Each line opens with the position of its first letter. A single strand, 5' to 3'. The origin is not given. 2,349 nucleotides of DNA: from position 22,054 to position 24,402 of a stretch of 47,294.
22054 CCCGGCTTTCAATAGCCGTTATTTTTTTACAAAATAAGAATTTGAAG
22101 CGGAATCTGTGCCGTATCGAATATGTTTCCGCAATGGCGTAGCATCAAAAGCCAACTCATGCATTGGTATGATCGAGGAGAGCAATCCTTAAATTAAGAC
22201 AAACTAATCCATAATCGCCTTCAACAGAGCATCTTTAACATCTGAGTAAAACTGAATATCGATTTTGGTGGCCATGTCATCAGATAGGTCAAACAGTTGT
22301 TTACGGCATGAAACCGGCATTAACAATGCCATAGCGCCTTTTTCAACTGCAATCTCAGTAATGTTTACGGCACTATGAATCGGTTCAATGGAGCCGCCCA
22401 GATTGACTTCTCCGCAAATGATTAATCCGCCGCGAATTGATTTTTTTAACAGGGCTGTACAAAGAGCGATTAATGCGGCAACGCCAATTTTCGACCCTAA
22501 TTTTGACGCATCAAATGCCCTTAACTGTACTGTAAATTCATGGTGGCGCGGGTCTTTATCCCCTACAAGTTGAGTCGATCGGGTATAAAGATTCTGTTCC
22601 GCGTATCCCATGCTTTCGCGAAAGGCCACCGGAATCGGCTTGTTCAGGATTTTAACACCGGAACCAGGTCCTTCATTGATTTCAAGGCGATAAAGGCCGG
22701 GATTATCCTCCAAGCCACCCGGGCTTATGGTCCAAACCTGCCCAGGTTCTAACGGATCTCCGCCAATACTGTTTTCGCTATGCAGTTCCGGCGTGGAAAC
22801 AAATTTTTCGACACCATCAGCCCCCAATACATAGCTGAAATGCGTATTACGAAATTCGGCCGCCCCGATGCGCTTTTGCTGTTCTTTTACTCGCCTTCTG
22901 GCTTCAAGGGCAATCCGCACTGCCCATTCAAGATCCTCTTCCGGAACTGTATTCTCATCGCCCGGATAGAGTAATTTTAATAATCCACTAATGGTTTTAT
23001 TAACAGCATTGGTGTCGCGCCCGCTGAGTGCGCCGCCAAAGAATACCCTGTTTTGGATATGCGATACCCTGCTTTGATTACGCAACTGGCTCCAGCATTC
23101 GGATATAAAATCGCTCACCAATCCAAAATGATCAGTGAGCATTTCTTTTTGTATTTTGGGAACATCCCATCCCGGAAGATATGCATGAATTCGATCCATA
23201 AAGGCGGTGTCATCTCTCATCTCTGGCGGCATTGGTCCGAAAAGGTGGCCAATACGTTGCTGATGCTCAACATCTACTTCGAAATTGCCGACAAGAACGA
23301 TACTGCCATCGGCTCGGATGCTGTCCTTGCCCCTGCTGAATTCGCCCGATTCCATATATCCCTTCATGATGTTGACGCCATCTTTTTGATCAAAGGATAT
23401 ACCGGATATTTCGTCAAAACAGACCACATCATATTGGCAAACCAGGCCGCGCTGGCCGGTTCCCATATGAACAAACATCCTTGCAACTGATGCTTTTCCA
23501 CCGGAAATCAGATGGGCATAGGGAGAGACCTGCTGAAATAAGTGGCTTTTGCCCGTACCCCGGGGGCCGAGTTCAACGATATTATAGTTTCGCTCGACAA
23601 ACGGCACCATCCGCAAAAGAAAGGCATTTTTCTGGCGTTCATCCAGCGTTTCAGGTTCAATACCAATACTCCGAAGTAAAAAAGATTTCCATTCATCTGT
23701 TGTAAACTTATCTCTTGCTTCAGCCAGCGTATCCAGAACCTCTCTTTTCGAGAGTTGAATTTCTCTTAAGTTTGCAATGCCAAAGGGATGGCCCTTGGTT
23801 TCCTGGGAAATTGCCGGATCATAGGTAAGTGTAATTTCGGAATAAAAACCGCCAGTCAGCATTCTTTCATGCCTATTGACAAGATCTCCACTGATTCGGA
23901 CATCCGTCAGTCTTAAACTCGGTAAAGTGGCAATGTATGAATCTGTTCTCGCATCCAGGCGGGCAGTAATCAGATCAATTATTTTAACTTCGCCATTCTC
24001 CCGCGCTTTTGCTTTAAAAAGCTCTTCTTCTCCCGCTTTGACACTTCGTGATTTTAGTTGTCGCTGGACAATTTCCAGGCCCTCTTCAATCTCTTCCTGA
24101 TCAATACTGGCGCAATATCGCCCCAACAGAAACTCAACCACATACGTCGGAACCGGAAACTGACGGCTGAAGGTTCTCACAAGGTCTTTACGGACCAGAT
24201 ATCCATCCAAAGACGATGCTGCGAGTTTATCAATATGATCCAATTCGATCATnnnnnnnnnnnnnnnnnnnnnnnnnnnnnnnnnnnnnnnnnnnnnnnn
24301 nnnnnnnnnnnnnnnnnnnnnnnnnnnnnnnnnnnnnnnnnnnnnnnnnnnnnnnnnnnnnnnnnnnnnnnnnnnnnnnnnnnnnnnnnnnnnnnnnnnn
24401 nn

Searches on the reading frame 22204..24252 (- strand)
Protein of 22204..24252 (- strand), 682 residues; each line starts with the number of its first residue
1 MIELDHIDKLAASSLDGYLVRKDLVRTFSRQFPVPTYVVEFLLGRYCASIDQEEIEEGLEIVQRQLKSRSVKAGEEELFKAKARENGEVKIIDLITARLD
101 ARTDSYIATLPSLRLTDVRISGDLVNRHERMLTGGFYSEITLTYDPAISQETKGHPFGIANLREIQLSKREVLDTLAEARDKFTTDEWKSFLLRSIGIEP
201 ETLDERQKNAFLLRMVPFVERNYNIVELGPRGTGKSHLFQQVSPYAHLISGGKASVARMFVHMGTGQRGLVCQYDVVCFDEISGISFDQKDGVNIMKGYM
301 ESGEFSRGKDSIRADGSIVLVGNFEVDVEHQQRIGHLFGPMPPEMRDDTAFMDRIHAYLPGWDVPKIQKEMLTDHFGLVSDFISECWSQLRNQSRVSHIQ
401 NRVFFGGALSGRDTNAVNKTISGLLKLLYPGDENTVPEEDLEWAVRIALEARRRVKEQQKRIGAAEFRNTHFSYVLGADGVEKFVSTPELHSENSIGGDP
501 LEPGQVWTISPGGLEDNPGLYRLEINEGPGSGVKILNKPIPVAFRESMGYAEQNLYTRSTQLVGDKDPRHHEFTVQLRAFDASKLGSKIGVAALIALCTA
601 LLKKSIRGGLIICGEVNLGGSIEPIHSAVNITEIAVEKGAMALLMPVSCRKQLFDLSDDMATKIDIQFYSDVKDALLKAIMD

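Call 33: search_protein_families(library=pfam, proteins=[window:22204-24252:-], max_evalue=0.001)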
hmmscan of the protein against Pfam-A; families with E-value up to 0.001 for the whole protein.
window:22204-24252:- (682 aa): 4 families
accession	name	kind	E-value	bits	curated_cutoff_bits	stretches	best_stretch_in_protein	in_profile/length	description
PF13337.12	BrxL_ATPase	-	1.5e-132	441.6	25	1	158-473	2-313/313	Lon-like protease BrxL-like, ATPase domain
PF20442.3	BrxL_N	-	1.1e-42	145.6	28.2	1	16-144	4-132/132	BREX system Lon protease-like protein BrxL N-terminal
PF05362.19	Lon_C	-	4.3e-06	26.9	21.1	1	545-680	67-203/205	Lon protease (S16) C-terminal proteolytic domain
PF13541.12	ChlI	-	2.5e-05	24.6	27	1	569-646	41-118/121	Subunit ChlI of Mg-chelatase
